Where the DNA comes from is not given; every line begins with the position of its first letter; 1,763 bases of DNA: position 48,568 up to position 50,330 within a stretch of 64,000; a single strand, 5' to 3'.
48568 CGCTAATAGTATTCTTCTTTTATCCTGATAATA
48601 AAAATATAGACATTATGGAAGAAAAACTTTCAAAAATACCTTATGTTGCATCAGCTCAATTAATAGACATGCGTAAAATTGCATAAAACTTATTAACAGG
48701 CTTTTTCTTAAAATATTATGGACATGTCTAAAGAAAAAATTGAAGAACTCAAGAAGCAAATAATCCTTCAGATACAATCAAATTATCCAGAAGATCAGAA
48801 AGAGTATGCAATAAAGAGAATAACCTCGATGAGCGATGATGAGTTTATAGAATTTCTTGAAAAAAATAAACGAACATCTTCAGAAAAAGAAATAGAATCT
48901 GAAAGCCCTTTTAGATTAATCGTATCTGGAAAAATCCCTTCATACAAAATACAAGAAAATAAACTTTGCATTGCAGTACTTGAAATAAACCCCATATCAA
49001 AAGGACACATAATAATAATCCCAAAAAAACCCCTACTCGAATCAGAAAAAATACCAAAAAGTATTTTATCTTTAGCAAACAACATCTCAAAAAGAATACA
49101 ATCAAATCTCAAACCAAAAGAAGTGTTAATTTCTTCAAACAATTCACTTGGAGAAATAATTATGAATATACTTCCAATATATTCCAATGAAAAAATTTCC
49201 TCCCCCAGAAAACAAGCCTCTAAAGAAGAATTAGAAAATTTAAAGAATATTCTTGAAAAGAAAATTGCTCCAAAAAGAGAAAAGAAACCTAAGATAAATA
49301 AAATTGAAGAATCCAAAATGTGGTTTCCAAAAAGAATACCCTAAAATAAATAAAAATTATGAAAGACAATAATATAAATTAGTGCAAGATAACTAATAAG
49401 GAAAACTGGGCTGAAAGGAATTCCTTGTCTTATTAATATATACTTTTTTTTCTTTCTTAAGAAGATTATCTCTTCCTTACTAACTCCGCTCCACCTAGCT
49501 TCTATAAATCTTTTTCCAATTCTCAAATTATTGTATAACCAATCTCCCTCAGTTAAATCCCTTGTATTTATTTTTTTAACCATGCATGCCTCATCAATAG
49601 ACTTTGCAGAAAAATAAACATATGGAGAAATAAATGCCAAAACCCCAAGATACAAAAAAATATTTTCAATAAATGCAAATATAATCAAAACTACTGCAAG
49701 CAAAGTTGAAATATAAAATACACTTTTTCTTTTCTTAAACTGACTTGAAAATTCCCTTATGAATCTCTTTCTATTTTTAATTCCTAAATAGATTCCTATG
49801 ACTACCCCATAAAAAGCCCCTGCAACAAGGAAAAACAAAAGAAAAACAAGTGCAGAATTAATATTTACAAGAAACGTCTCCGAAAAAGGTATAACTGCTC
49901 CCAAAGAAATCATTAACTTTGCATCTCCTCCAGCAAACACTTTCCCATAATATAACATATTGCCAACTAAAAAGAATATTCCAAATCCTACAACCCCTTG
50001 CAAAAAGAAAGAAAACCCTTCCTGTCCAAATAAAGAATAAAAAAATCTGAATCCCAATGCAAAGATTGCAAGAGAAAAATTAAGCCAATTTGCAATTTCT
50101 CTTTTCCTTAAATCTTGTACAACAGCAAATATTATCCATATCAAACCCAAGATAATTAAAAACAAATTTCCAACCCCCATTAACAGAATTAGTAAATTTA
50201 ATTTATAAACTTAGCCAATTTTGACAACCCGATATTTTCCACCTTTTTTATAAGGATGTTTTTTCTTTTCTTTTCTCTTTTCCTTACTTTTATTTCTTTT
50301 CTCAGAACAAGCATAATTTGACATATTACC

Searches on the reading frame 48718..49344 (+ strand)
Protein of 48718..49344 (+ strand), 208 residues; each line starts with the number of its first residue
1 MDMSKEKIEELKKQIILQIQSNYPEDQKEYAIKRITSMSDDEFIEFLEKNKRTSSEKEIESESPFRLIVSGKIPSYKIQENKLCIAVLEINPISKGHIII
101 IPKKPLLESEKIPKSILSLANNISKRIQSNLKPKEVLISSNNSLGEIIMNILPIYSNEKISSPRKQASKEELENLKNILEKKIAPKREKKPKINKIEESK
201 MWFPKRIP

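Call 42: search_protein_families(library=pfam, proteins=[window:48718-49344:+], max_evalue=0.001)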
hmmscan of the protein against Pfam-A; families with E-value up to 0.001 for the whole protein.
window:48718-49344:+ (208 aa): 1 family
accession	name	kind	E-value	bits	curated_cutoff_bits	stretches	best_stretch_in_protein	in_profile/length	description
PF01230.28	HIT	-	1.8e-10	41.8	21.5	1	71-133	2-64/98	HIT domain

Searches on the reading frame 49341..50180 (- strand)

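Call 42: search_protein_families(library=pfam, proteins=[window:49341-50180:-], max_evalue=0.001)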
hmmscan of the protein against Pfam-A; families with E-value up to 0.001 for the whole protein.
window:49341-50180:- (279 aa): 1 family
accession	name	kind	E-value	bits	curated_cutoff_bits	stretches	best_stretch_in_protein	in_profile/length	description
PF01478.23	Peptidase_A24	-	1.9e-13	51.2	26.5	1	11-118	2-96/104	Type IV leader peptidase family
